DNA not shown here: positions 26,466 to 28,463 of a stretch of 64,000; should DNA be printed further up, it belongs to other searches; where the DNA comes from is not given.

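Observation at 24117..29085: Split ligase toolkit (MurD-like, ATP-grasp, PALP enzyme, NlpC/P60 peptidase) surrounding the carrier-like ORF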

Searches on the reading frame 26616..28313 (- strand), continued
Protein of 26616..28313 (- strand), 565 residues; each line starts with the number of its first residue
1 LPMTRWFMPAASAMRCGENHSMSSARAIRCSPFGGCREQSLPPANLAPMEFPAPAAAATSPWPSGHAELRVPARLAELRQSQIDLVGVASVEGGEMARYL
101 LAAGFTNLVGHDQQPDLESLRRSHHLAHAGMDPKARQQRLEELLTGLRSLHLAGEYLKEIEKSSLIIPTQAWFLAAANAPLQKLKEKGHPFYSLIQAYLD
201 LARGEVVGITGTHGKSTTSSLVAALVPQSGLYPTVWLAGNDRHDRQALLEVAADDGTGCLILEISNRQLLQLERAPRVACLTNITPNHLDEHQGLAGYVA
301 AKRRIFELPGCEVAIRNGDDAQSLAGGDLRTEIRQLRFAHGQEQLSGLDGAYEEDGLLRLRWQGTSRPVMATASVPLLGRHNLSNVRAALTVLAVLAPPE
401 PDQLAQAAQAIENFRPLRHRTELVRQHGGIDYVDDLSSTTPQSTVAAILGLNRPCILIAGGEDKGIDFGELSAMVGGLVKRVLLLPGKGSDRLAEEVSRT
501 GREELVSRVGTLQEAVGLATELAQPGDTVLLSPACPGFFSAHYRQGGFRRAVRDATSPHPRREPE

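Call 91: find_encoding_contigs(protein=P0060, flank=9000, max_places=1)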
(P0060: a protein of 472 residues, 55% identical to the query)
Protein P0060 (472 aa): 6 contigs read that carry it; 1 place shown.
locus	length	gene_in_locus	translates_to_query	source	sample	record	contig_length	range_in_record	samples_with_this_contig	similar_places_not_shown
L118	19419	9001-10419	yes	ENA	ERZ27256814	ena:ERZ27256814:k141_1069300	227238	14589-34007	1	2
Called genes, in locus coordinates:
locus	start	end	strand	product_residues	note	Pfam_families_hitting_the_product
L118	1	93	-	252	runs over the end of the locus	PF08021:FAD_binding_9 (weak), PF04954:SIP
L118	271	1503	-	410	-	PF02515:CoA_transf_3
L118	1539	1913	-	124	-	PF02627:CMD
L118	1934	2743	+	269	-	PF01738:DLH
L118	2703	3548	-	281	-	PF04029:2-ph_phosp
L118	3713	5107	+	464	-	PF07726:AAA_3 (faint), PF07728:AAA_5 (faint)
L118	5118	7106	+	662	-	PF27532:Mb0984_helical, PF27098:Rv0959_3rd, PF13519:VWA_2 (weak)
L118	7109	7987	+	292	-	-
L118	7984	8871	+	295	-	PF00877:NLPC_P60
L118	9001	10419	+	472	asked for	PF08245:Mur_ligase_M, PF02875:Mur_ligase_C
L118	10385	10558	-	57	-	PF21344:Zn_ribbon_LysW, PF13717:Zn_ribbon_4 (faint)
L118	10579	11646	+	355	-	PF00291:PALP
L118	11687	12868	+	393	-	PF02655:ATP-grasp_3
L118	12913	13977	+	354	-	PF00226:DnaJ, PF01556:DnaJ_C, PF00684:DnaJ_CXXCXGXG (faint)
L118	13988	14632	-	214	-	PF02517:Rce1-like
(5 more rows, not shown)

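Call 97: predict_structure(alignment_id=A6)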
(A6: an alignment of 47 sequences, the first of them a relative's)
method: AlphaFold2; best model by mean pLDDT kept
length: 517 residues; sequences in the alignment: 47
mean_pLDDT: 90.4   pTM: 0.86
mean pLDDT of the five models: 90.4, 89.8, 89.2, 89.0, 88.8
residues with pLDDT >= 90: 400; 70-90: 84; 50-70: 13; < 50: 20
segments of 3 or more residues with pLDDT < 50: 1-18
pLDDT, mean of each block of 10 residues (from residue 1): 32 45 93 97 94 96 97 90 87 95 97 97 92 97 97 96 92 95 93 81 94 96 95 90 89 94 97 86 96 97 97 97 93 92 96 94 90 89 92 88 92 88 95 96 96 97 95 96 91 76 88 51
secondary structure, 60 per line:
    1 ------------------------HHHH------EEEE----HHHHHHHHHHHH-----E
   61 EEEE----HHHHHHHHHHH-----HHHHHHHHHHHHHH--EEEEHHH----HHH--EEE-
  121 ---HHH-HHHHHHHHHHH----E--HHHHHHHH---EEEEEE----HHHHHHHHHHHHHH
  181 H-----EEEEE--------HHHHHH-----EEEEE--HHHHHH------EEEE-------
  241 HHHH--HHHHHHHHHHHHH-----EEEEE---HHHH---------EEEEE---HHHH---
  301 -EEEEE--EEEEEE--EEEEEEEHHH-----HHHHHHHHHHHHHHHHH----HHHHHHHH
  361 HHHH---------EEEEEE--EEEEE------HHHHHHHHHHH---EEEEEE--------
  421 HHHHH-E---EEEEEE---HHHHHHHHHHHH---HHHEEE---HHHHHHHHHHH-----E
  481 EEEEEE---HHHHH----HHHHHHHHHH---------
elements in order: H25-28 E35-38 H43-54 E60-64 H69-79 H85-98 E101-104 E117-119 H128-138 H146-153 E157-162 H167-181 E187-191 H200-205 E211-215 H218-223 E230-233 H241-244 H247-259 E265-269 H273-276 E286-290 H294-297 E302-306 E309-314 E317-323 H332-348 H353-364 E374-379 E382-386 H393-403 E407-412 H421-425 E431-436 H440-451 E458-460 H464-474 E480-486 H490-494 H499-508
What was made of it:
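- Checked: The "extra insertion of about 100 aa" is a helical hairpin of about 25 aa (model helices 69-79 and 85-98, call 97) plus a 3-residue QxWF insert.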

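Call 99: fold_search(model_id=the predicted structure, library=pdb)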
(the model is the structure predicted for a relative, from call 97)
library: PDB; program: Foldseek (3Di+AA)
matches with E <= 10: 1237; with E <= 0.001: 149
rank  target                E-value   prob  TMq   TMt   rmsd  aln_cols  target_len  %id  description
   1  3lk7                  6.3e-32  1.00  0.58  0.64   6.8       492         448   26  The Crystal Structure of UDP-N-acetylmuramoylalanine-D-glutamate (MurD) ligase from Streptococcus agalactiae to 1.5A (released 2010-02-09)
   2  8dp2                  6.4e-31  1.00  0.74  0.84   3.6       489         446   26  Crystal Structure of UDP-N-acetylmuramoylalanine--D-glutamate ligase (MurD) from Pseudomonas aeruginosa PAO1 in complex  (released 2022-08-17)
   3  7u35_B                3.1e-30  1.00  0.67  0.77   5.1       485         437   27  Crystal Structure of UDP-N-acetylmuramoylalanine--D-glutamate ligase (MurD) from Pseudomonas aeruginosa PAO1 in comple (released 2022-03-09)
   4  7u35_A                7.8e-30  1.00  0.68  0.81   4.3       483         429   26  Crystal Structure of UDP-N-acetylmuramoylalanine--D-glutamate ligase (MurD) from Pseudomonas aeruginosa PAO1 in comple (released 2022-03-09)
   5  7sy9_B                9.8e-30  1.00  0.56  0.65   7.1       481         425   27  Crystal Structure of UDP-N-acetylmuramoylalanine--D-glutamate ligase (MurD) from Pseudomonas aeruginosa PAO1 (released 2021-12-15)
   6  7u35_C                2.6e-29  1.00  0.66  0.78   5.0       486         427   26  Crystal Structure of UDP-N-acetylmuramoylalanine--D-glutamate ligase (MurD) from Pseudomonas aeruginosa PAO1 in comple (released 2022-03-09)
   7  7sy9_A                2.9e-29  1.00  0.60  0.69   6.2       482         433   26  Crystal Structure of UDP-N-acetylmuramoylalanine--D-glutamate ligase (MurD) from Pseudomonas aeruginosa PAO1 (released 2021-12-15)
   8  8v8w                  6.6e-29  1.00  0.60  0.70   6.0       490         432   26  Crystal Structure of Apo UDP-N-acetylmuramoylalanine--D-glutamate ligase (MurD) from E. coli (Tetragonal P form) (released 2023-12-13)
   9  1e0d                  6.6e-29  1.00  0.60  0.70   5.9       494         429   25  UDP-N-Acetylmuramoyl-L-Alanine:D-Glutamate Ligase (released 2000-06-09)
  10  7ti7                  1.5e-28  1.00  0.72  0.84   3.8       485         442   26  Crystal Structure of UDP-N-acetylmuramoylalanine-D-glutamate ligase from Acinetobacter baumannii AB5075-UW in complex wi (released 2022-01-26)
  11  2jfg                  3.0e-28  1.00  0.71  0.82   4.1       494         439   26  Crystal structure of MurD ligase in complex with UMA and ADP (released 2007-05-15)
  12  8vw0                  3.2e-28  1.00  0.71  0.83   4.1       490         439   25  Crystal Structure of Apo UDP-N-acetylmuramoylalanine--D-glutamate ligase (MurD) from E. coli (AMP bound) (released 2024-02-14)
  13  2uag                  4.0e-28  1.00  0.71  0.84   3.9       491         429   25  UDP-N-ACETYLMURAMOYL-L-ALANINE:D-GLUTAMATE LIGASE (released 2000-02-25)
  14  9bn8                  5.6e-28  1.00  0.72  0.84   3.8       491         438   26  Crystal Structure of UDP-N-acetylmuramoylalanine--D-glutamate ligase (MurD) from E. coli in complex with UMA and inhibit (released 2024-05-15)
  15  8v8y                  5.6e-28  1.00  0.70  0.80   4.3       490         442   26  Crystal Structure of Apo UDP-N-acetylmuramoylalanine--D-glutamate ligase (MurD) from E. coli (Orthorhombic P form) (released 2023-12-13)
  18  4uag                  8.9e-28  1.00  0.72  0.85   3.8       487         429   26  UDP-N-ACETYLMURAMOYL-L-ALANINE:D-GLUTAMATE LIGASE (released 2000-03-15)
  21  3uag                  1.1e-27  1.00  0.72  0.85   3.9       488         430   26  UDP-N-ACETYLMURAMOYL-L-ALANINE:D-GLUTAMATE LIGASE (released 2000-02-25)
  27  1uag                  4.0e-27  1.00  0.71  0.85   3.8       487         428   26  UDP-N-ACETYLMURAMOYL-L-ALANINE:D-GLUTAMATE LIGASE (released 1998-03-18)
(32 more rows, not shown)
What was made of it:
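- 26616..28169 (-): MurD-family ligase (517 aa) with a complete three-domain fold and a remodelled amino-acid (D-Glu γ-carboxylate) loop. AF2 pLDDT 90.4; Foldseek TM up to 0.85 (target-normalised) to E. coli MurD (calls 97, 99).
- On MurD (TIGR01087): Foldseek TM 0.84-0.85 to 1uag, 3uag and 4uag (call 99).
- The MurD-like ligase has the full MurD fold (TM 0.85, call 99).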
